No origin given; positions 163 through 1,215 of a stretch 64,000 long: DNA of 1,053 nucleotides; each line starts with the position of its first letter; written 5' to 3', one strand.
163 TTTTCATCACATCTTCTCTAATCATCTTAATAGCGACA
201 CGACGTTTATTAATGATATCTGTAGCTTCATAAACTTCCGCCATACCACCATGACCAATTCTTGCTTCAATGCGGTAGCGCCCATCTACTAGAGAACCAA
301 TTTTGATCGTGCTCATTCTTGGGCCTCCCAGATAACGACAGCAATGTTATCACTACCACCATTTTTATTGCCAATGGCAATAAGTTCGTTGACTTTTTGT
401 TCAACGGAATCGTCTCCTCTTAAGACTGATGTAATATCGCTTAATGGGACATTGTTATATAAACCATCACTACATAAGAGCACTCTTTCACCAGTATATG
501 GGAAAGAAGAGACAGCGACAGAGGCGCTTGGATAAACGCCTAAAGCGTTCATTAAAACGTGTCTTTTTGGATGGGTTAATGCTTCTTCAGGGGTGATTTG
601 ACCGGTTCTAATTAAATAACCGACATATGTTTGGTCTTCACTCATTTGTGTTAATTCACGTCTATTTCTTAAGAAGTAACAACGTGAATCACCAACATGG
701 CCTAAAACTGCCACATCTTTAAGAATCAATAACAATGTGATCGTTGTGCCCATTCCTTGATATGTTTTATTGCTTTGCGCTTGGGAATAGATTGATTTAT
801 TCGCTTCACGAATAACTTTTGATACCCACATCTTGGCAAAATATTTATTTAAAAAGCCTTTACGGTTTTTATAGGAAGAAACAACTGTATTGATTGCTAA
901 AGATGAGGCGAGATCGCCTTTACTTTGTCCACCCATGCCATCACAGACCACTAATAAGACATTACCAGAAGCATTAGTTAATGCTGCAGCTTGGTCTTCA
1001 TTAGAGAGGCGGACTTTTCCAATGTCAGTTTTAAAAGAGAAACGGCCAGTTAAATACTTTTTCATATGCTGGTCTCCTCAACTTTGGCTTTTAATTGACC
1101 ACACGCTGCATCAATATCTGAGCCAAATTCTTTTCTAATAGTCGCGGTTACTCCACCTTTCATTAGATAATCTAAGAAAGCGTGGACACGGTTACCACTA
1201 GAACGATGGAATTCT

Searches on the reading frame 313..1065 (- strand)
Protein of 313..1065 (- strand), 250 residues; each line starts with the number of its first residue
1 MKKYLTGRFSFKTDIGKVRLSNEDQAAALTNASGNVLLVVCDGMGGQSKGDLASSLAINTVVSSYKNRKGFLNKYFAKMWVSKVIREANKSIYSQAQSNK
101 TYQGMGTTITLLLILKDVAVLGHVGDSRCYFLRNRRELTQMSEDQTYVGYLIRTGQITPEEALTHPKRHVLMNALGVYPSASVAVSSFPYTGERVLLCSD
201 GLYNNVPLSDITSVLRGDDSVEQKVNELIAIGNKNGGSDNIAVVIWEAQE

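Call 60: search_protein_families(library=pfam, proteins=[window:313-1065:-], max_evalue=0.001)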
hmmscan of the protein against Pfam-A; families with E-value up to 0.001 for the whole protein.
window:313-1065:- (250 aa): 3 families
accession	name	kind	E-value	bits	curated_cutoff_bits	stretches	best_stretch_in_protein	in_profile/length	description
PF13672.11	PP2C_2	-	1.1e-17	64.7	24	1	19-207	9-179/209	Protein phosphatase 2C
PF00481.26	PP2C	-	1.2e-08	35.4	20.3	1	35-146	34-141/255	Protein phosphatase 2C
PF07228.17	SpoIIE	-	0.00097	19.6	25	0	34-206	3-137/192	Stage II sporulation protein E (SpoIIE)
